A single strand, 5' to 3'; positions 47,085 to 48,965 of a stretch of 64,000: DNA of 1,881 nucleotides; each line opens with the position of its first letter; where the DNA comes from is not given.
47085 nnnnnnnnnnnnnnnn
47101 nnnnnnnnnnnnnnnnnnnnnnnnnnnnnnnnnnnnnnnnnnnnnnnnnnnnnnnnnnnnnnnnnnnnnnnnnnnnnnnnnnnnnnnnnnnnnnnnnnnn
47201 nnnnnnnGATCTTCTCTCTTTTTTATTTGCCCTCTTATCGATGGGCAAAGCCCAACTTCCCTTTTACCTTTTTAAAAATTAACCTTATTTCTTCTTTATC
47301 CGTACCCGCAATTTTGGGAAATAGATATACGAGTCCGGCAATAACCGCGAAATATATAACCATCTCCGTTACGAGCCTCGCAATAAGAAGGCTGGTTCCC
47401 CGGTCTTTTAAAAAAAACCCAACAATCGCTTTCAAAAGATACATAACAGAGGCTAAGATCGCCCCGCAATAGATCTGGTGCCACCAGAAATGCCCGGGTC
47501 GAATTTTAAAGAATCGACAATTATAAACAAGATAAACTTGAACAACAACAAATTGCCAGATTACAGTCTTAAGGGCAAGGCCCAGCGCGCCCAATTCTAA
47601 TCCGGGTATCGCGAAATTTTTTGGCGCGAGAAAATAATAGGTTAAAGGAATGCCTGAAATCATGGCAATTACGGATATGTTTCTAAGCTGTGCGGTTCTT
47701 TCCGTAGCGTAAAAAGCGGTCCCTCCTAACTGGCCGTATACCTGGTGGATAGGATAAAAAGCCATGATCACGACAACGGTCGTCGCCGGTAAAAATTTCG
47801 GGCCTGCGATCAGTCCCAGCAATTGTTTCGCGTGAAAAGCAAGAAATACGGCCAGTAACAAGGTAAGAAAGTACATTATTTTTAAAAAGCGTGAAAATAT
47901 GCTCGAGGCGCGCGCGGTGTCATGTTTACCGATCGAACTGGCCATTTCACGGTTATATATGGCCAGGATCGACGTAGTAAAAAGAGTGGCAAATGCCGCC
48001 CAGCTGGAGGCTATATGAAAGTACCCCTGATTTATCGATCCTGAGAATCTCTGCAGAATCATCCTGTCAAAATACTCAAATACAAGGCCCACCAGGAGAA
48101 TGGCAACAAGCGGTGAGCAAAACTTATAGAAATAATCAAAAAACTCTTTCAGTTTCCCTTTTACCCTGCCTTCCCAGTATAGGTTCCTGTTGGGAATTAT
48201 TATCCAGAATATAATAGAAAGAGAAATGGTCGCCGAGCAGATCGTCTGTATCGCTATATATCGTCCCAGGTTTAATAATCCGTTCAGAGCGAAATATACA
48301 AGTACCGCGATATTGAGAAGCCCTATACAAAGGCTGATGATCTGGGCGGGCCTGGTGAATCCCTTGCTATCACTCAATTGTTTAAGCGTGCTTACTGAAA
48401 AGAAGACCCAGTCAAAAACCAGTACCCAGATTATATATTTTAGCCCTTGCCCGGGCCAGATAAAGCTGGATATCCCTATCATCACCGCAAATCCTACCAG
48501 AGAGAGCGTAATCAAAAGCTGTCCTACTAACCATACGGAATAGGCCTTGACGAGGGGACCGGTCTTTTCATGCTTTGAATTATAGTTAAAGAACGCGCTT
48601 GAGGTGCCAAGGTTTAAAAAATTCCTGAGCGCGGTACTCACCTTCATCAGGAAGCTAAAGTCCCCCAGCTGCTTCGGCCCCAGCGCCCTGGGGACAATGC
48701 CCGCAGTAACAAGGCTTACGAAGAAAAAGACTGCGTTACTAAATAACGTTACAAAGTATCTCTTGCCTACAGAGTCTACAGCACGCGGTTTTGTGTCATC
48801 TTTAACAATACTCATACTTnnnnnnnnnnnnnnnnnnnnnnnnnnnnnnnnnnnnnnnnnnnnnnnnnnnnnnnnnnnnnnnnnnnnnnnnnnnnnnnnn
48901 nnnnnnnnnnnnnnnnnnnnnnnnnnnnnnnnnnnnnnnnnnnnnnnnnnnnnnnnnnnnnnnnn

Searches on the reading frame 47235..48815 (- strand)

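Call 7: search_protein_families(library=pfam, proteins=[window:47235-48815:-], max_evalue=0.001)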
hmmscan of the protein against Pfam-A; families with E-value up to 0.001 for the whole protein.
window:47235-48815:- (526 aa): 1 family
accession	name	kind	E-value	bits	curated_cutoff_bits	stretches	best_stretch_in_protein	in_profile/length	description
PF01943.22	Polysacc_synt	-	5.8e-08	32.9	28.2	1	18-283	3-261/274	Polysaccharide biosynthesis protein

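Call 53: search_protein_families(library=ncbifam, proteins=[window:47235-48815:-], max_evalue=0.00001)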
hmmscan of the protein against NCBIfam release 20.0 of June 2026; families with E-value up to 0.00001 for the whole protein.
window:47235-48815:- (526 aa): 0 families
